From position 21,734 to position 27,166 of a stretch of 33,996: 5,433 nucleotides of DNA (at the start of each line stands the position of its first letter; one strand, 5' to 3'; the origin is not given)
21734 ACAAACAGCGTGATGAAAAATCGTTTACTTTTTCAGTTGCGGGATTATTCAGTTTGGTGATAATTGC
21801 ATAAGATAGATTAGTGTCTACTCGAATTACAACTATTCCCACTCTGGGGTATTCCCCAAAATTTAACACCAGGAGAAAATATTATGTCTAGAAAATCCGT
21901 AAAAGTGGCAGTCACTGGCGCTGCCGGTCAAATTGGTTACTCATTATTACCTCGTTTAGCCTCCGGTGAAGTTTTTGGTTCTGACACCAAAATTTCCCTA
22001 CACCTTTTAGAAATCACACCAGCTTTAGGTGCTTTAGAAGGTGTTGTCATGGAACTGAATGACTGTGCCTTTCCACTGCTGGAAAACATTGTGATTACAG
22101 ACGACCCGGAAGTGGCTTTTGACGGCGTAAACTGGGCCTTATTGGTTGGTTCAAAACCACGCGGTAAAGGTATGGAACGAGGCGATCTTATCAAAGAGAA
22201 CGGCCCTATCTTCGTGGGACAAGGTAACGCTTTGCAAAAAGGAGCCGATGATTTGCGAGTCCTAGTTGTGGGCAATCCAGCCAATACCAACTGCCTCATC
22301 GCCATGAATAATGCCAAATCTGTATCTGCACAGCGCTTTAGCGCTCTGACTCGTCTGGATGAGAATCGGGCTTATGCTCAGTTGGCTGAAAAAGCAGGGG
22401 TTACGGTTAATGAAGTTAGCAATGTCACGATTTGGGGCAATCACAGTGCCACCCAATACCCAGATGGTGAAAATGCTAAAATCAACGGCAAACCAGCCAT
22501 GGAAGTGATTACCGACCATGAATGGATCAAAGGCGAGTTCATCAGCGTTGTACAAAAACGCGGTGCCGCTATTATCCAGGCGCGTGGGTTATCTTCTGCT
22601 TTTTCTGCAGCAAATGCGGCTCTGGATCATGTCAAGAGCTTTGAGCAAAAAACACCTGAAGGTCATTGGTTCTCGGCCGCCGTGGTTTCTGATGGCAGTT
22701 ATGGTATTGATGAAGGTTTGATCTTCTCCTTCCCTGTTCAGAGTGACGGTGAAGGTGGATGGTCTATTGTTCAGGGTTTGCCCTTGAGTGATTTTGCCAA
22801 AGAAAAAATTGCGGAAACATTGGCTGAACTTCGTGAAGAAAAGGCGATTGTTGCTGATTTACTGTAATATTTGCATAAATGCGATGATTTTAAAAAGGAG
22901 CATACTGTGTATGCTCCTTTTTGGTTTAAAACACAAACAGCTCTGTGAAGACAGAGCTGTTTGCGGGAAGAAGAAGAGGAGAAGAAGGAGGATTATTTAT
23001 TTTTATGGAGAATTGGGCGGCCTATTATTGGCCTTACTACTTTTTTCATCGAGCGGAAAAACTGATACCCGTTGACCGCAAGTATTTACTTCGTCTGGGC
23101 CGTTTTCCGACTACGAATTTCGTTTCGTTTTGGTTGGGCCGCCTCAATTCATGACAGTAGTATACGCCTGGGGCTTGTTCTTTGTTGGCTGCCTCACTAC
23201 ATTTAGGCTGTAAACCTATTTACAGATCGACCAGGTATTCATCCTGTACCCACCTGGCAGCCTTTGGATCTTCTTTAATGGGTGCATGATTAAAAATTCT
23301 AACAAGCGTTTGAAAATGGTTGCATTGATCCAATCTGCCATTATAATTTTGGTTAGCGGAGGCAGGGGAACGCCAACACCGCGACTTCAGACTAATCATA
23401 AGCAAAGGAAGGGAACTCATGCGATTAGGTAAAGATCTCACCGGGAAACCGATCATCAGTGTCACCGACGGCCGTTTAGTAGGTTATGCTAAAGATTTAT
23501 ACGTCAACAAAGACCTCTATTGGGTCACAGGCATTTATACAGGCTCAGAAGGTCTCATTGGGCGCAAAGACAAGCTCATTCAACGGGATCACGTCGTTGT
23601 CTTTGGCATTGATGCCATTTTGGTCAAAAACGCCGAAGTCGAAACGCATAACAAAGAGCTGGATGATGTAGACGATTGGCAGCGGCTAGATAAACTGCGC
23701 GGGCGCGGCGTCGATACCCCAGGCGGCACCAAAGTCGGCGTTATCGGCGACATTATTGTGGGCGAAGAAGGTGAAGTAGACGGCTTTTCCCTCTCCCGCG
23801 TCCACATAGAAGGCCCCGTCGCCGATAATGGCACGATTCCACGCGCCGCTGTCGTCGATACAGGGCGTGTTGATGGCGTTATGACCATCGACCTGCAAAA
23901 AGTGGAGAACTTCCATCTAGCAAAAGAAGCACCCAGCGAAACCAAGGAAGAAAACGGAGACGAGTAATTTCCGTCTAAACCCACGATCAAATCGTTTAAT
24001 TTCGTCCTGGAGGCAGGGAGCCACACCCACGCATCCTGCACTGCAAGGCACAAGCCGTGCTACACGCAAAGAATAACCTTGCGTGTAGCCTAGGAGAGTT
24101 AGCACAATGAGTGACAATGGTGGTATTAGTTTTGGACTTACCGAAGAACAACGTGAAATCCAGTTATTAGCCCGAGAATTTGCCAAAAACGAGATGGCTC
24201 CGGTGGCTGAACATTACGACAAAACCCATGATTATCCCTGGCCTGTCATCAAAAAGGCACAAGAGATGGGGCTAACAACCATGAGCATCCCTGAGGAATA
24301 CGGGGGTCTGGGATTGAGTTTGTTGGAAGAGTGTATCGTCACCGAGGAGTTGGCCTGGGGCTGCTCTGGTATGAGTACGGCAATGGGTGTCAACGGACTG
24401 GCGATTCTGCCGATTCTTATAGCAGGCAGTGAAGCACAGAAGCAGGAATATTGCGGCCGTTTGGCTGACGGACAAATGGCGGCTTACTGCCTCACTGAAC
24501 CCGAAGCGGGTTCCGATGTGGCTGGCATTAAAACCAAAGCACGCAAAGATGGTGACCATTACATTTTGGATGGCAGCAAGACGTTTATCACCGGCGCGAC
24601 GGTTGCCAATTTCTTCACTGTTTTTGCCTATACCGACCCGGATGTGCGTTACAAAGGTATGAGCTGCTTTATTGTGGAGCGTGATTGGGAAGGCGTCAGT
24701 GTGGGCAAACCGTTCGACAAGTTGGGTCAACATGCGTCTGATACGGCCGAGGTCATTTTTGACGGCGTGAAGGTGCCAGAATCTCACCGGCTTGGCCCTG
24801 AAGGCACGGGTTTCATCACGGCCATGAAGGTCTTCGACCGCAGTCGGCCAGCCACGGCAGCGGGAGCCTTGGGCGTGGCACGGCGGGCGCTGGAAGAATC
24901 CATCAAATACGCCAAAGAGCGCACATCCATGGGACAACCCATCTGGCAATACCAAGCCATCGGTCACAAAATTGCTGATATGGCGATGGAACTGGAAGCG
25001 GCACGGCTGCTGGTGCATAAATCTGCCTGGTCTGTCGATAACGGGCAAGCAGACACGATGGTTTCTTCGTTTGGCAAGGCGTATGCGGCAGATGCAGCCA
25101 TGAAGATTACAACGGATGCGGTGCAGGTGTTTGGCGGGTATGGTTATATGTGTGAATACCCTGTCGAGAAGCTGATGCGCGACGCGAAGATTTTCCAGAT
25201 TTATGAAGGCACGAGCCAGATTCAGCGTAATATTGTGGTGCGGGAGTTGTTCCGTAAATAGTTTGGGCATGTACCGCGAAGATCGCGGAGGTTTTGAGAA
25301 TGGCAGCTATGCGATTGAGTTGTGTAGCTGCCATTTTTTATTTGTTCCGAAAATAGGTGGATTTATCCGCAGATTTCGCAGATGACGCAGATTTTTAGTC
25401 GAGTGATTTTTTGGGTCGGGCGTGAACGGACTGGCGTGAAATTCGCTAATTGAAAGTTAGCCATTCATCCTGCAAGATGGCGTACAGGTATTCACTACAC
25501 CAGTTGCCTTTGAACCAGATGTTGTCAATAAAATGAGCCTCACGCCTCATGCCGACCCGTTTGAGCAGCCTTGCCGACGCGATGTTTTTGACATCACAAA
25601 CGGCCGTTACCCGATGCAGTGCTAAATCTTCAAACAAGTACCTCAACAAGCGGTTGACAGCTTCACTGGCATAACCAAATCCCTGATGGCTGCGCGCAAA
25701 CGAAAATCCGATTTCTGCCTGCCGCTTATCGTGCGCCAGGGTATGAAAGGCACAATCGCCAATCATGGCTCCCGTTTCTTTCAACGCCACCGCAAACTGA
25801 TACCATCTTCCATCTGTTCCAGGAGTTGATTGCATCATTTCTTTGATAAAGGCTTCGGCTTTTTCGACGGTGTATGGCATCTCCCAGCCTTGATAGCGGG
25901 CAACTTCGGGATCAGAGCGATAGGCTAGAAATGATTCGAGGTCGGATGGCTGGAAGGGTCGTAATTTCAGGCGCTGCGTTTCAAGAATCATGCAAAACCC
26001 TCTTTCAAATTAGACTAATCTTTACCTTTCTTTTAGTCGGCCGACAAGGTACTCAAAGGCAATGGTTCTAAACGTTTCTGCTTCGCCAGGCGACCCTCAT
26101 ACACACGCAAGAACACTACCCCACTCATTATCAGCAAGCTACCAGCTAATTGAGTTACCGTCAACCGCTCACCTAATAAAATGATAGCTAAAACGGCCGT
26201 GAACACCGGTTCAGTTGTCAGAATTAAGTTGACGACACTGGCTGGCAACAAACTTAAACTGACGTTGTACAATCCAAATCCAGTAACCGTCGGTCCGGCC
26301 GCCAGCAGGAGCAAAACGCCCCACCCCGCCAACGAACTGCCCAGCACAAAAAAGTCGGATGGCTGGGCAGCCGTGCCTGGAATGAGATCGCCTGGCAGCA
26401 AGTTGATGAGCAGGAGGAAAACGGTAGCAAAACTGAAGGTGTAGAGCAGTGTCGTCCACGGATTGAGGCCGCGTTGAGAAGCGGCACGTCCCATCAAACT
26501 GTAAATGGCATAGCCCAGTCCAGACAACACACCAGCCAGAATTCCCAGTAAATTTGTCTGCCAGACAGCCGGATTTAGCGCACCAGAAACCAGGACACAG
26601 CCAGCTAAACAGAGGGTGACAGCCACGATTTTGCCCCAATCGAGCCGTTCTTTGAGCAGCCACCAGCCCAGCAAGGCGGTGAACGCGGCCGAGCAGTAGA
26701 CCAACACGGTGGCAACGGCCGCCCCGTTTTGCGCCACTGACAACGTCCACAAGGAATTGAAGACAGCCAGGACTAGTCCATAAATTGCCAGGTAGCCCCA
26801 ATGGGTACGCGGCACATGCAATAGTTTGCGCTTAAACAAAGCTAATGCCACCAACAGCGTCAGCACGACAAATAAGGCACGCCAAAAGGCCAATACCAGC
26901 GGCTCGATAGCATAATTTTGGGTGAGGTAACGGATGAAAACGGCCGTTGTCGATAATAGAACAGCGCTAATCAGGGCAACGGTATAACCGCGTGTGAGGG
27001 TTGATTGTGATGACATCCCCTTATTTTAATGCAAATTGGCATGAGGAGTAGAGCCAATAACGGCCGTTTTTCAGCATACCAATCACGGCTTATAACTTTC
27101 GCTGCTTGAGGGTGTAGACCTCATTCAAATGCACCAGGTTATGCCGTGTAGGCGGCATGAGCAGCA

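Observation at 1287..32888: Hyper-abundant palindrome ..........: a HIP1-like word I do not recognise as described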

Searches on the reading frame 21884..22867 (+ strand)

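Call 8: search_protein_families(library=pfam, proteins=[window:21884-22867:+])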
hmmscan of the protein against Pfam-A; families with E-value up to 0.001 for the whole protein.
window:21884-22867:+ (327 aa): 2 families
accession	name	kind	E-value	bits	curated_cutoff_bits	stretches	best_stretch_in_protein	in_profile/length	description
PF02866.23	Ldh_1_C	-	6.9e-44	150.3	22.6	1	156-321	1-168/174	lactate/malate dehydrogenase, alpha/beta C-terminal domain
PF00056.29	Ldh_1_N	-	2.7e-30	105.7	27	1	6-149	1-137/141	lactate/malate dehydrogenase, NAD binding domain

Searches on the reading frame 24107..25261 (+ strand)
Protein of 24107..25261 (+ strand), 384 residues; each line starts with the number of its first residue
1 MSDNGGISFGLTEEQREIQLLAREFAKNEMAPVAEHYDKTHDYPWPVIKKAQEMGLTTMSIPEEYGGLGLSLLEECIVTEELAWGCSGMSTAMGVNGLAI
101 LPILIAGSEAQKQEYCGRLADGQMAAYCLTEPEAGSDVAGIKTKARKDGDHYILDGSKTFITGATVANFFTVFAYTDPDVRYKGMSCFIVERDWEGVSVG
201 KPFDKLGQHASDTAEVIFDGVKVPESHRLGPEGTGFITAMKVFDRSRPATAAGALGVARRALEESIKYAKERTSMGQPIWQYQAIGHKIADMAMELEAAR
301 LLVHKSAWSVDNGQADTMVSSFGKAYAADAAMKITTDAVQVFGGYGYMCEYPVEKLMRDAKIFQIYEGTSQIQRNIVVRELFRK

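Call 8: search_protein_families(library=pfam, proteins=[window:24107-25261:+])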
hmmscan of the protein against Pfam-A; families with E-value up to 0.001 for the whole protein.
window:24107-25261:+ (384 aa): 5 families
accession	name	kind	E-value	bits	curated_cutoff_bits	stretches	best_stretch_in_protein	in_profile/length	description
PF00441.29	Acyl-CoA_dh_1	-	8e-51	172.6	22.4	1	233-381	1-149/150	Acyl-CoA dehydrogenase, C-terminal domain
PF02771.21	Acyl-CoA_dh_N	-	2.2e-35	121.9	22.9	1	12-123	1-113/113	Acyl-CoA dehydrogenase, N-terminal domain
PF02770.24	Acyl-CoA_dh_M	-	1.7e-26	92.6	33.3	1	126-221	1-97/97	Acyl-CoA dehydrogenase, middle domain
PF08028.16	Acyl-CoA_dh_2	-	1.7e-22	80.6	22.7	1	251-370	4-133/134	Acyl-CoA dehydrogenase, C-terminal domain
PF22924.1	ACOX_C_alpha1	-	0.00068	19.9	27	0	310-379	97-166/169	Acyl-CoA oxidase, C-alpha1 domain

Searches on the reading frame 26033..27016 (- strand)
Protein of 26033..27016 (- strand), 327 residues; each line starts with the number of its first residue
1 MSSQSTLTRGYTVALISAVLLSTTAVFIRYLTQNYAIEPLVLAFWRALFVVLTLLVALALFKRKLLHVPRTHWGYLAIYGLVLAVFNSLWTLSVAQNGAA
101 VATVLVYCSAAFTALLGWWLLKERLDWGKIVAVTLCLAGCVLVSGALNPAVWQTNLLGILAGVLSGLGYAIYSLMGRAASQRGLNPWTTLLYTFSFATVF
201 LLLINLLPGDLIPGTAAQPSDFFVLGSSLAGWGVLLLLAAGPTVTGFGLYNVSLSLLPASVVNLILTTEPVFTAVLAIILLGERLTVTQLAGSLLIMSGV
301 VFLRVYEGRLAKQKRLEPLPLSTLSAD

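Call 8: search_protein_families(library=pfam, proteins=[window:26033-27016:-])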
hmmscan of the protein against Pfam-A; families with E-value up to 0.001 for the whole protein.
window:26033-27016:- (327 aa): 3 families
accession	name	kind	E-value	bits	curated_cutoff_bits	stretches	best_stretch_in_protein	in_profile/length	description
PF00892.27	EamA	-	8.5e-41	139.8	28.2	2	157-303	2-133/135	EamA-like transporter family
PF03151.22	TPT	-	3.8e-06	26.9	30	1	246-305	78-137/291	Triose-phosphate Transporter family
PF06027.18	SLC35F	-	0.00019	21.5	21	1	16-145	14-145/299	Solute carrier family 35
